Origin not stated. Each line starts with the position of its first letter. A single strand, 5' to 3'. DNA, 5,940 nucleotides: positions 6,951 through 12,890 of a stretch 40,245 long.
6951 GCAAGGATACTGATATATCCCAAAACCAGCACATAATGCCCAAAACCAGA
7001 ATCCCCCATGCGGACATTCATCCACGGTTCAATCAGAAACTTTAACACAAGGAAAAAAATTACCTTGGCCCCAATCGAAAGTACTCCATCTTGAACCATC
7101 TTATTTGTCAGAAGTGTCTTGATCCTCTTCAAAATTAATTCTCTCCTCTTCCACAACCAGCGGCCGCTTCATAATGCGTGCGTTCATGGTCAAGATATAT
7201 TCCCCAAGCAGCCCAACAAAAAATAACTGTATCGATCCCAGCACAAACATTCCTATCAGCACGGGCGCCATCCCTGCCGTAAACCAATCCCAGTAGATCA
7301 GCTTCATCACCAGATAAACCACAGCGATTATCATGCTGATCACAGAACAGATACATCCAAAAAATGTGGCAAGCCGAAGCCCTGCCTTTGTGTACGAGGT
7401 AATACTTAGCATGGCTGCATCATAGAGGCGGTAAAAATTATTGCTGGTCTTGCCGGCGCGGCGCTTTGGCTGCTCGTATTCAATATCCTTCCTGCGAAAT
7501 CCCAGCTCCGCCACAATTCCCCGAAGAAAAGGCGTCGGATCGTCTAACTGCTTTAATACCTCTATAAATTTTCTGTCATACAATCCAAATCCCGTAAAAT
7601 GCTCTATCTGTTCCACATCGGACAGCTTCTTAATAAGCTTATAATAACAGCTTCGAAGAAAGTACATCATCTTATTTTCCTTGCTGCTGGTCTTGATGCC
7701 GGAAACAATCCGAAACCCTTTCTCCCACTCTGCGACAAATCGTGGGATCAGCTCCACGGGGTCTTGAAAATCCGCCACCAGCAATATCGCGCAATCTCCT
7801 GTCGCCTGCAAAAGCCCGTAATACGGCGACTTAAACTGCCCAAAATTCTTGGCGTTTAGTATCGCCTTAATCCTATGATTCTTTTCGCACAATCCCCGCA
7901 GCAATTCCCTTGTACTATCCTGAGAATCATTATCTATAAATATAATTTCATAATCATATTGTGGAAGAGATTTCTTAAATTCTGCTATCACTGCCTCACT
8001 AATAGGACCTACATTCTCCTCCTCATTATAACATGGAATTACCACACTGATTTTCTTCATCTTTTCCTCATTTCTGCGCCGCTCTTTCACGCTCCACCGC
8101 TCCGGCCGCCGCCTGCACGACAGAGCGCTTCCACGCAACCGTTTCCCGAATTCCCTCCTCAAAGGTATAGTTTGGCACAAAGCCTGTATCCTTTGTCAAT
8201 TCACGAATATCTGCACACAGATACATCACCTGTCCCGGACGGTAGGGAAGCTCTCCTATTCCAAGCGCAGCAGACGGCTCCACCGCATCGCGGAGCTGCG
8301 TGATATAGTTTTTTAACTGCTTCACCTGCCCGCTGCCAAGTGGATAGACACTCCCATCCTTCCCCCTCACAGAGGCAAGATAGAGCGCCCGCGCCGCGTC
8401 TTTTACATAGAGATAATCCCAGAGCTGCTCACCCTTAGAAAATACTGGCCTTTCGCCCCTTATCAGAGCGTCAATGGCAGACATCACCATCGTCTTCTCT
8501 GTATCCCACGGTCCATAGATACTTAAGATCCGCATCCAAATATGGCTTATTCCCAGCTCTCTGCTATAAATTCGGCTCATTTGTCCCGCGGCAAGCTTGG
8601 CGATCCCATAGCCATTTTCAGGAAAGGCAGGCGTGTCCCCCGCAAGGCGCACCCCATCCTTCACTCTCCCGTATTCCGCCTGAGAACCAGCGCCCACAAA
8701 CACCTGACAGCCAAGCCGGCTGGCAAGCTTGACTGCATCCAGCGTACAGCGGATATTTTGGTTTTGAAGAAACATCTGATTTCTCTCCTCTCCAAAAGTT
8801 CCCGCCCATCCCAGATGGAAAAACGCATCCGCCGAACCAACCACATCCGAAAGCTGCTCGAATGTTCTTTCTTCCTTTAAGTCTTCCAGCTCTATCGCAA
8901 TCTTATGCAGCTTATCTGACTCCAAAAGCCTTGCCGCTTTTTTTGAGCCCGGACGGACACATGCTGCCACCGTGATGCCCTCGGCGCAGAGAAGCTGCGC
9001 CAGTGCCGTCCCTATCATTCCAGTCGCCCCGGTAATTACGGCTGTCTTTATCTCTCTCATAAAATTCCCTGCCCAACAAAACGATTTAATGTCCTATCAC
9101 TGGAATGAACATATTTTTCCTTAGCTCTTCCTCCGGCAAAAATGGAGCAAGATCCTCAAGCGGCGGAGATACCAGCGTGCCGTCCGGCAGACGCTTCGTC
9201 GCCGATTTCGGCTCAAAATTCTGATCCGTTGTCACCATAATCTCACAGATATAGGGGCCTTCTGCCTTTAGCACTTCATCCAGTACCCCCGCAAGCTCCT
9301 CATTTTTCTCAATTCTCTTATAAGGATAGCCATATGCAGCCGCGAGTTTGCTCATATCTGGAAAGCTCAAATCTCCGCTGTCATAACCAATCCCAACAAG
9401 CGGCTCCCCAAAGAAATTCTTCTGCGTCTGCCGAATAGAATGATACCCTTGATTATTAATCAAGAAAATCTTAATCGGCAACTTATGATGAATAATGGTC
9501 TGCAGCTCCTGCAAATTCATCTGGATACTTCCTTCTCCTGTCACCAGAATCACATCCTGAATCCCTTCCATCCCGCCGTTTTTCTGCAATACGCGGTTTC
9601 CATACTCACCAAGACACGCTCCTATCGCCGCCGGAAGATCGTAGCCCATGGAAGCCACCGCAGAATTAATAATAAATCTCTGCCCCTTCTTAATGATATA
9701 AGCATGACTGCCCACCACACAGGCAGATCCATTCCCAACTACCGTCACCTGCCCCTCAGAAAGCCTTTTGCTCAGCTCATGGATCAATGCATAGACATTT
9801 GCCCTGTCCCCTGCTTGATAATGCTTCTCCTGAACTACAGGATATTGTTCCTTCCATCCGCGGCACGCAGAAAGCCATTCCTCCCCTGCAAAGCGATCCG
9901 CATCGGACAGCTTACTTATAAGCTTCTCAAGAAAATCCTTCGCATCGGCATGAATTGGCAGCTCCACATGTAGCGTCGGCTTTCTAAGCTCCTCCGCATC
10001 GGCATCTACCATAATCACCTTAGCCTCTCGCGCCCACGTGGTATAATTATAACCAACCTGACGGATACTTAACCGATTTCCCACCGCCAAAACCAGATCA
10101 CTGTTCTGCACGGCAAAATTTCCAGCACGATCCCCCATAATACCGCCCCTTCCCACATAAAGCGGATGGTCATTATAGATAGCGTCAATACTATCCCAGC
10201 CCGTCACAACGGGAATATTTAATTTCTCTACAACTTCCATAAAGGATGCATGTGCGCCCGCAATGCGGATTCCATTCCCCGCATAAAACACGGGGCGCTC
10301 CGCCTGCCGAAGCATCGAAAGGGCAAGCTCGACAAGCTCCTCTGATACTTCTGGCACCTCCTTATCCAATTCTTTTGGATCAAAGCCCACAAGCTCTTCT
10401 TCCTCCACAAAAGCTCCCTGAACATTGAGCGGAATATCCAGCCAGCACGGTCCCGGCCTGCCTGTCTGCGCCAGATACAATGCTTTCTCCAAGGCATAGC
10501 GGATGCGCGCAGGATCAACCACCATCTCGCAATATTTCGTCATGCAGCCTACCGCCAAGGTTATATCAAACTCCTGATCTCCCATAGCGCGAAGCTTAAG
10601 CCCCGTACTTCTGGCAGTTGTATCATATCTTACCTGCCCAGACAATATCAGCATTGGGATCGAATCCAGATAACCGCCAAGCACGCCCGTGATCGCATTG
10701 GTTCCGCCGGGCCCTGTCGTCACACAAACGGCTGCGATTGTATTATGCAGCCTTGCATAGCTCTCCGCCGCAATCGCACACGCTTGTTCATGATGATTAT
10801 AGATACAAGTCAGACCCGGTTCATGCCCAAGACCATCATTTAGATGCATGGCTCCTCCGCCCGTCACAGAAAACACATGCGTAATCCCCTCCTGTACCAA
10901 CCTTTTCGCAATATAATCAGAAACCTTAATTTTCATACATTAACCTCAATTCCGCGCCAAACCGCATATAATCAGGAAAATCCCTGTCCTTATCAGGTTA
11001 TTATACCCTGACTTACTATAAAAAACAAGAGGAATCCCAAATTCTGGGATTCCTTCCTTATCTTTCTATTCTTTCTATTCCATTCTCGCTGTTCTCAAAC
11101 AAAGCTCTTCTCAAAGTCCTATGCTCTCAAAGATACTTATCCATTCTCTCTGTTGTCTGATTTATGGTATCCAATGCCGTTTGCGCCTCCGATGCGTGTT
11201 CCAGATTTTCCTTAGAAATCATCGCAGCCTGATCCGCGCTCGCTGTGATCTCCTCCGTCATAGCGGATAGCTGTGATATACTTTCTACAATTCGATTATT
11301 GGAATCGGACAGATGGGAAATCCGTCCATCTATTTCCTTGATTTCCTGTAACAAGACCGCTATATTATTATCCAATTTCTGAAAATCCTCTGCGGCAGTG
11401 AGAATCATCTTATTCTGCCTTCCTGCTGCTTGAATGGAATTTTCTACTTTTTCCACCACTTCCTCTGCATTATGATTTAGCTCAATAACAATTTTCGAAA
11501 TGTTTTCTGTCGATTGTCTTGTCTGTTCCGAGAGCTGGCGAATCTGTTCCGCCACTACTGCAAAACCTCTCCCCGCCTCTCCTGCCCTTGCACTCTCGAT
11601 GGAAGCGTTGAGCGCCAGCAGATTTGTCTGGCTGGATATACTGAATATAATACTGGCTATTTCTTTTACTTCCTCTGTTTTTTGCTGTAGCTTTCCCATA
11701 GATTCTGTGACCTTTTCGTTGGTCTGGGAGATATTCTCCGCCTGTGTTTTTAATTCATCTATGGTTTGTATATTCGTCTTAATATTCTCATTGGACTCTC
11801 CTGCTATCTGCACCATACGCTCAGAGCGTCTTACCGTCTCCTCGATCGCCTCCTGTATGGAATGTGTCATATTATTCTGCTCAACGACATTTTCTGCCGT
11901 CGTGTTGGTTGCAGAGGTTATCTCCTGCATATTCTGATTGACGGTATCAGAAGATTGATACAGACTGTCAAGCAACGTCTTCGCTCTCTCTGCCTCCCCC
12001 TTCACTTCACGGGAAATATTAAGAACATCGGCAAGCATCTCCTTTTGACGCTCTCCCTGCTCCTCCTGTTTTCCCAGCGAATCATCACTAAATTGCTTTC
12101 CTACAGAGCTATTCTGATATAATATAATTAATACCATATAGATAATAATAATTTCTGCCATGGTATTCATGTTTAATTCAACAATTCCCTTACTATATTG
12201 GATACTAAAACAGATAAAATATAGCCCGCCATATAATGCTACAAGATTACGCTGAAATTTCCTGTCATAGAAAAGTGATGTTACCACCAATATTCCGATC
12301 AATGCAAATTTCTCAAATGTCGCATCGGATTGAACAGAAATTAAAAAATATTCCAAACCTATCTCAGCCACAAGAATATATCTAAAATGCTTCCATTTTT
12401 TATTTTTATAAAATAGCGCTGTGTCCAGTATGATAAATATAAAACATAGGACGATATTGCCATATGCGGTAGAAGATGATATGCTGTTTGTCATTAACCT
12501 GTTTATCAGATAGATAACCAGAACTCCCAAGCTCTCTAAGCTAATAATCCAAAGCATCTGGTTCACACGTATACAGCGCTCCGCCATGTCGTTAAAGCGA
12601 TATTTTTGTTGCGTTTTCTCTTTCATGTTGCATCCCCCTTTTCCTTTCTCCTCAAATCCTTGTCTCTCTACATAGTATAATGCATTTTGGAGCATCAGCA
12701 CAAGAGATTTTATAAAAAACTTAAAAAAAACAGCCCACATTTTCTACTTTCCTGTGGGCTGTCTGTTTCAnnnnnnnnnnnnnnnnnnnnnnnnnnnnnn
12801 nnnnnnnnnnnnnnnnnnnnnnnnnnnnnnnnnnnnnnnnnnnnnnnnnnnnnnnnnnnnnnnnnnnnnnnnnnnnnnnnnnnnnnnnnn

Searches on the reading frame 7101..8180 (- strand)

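Call 9: search_protein_families(library=pfam, proteins=[window:7101-8180:-])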
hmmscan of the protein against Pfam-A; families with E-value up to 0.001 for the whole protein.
window:7101-8180:- (359 aa): 3 families
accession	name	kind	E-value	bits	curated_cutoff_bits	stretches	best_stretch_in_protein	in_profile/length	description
PF00535.33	Glycos_transf_2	-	8.9e-24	84.7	23.3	1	45-204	1-162/168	Glycosyl transferase family 2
PF10111.15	Glyco_tranf_2_2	-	0.00012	22.1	27.3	1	45-137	1-91/276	Glycosyltransferase like family 2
PF13641.12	Glyco_tranf_2_3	-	0.0007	20.1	27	0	44-171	3-131/230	Glycosyltransferase like family 2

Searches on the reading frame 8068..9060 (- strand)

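Call 9: search_protein_families(library=pfam, proteins=[window:8068-9060:-])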
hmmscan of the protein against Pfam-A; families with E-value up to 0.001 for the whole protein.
window:8068-9060:- (330 aa): 6 families
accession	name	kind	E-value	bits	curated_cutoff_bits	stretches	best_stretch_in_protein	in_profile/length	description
PF01370.27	Epimerase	-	8.2e-34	117.5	20.9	1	8-241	2-239/240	NAD dependent epimerase/dehydratase family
PF16363.11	GDP_Man_Dehyd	-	9.5e-24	84.9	27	1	9-307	2-332/332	GDP-mannose 4,6 dehydratase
PF00106.31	adh_short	-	4.1e-06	26.9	26.6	1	5-174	1-172/195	short chain dehydrogenase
PF05368.20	NmrA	-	0.00012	22.2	27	1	5-82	3-75/298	NmrA-like family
PF07993.18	NAD_binding_4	-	0.0002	21.1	20.1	0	9-183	1-209/258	Male sterility protein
PF13460.12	NAD_binding_10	-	0.00025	21.4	27.2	1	11-87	1-69/184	NAD(P)H-binding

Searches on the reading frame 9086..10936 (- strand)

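Call 9: search_protein_families(library=pfam, proteins=[window:9086-10936:-])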
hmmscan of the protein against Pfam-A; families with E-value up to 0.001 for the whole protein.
window:9086-10936:- (616 aa): 3 families
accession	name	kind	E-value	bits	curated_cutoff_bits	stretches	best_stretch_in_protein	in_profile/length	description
PF00205.28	TPP_enzyme_M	-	7e-36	123.4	30.4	1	203-339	2-137/137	Thiamine pyrophosphate enzyme, central domain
PF02776.23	TPP_enzyme_N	-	1.6e-31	109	26.8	1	4-108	2-106/119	Thiamine pyrophosphate enzyme, N-terminal TPP binding domain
PF02775.26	TPP_enzyme_C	-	2.8e-31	108.8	21.9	1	403-566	3-151/151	Thiamine pyrophosphate enzyme, C-terminal TPP binding domain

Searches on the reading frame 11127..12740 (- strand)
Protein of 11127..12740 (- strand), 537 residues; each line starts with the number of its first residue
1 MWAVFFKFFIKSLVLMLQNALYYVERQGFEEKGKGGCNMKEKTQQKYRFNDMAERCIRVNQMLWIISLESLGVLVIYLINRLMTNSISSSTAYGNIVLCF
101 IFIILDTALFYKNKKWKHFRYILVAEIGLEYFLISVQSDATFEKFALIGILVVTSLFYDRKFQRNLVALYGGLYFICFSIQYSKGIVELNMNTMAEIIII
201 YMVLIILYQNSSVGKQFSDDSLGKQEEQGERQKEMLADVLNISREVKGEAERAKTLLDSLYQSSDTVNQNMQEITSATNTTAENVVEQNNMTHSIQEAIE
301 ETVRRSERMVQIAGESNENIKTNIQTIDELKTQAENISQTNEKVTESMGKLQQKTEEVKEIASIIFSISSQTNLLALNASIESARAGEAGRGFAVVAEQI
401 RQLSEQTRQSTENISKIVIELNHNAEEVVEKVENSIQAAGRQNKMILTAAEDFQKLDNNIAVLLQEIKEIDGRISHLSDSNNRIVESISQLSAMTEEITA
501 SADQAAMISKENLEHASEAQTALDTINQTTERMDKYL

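Call 9: search_protein_families(library=pfam, proteins=[window:11127-12740:-])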
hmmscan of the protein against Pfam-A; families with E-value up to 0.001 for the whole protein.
window:11127-12740:- (537 aa): 2 families
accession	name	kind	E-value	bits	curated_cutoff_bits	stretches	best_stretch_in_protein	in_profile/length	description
PF00015.26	MCPsignal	-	1.2e-32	113.5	34.6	1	332-494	9-171/172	Methyl-accepting chemotaxis protein (MCP) signalling domain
PF10157.14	BORCS6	-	0.00045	20.8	35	1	396-474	19-97/101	BLOC-1-related complex sub-unit 6 C-terminal helix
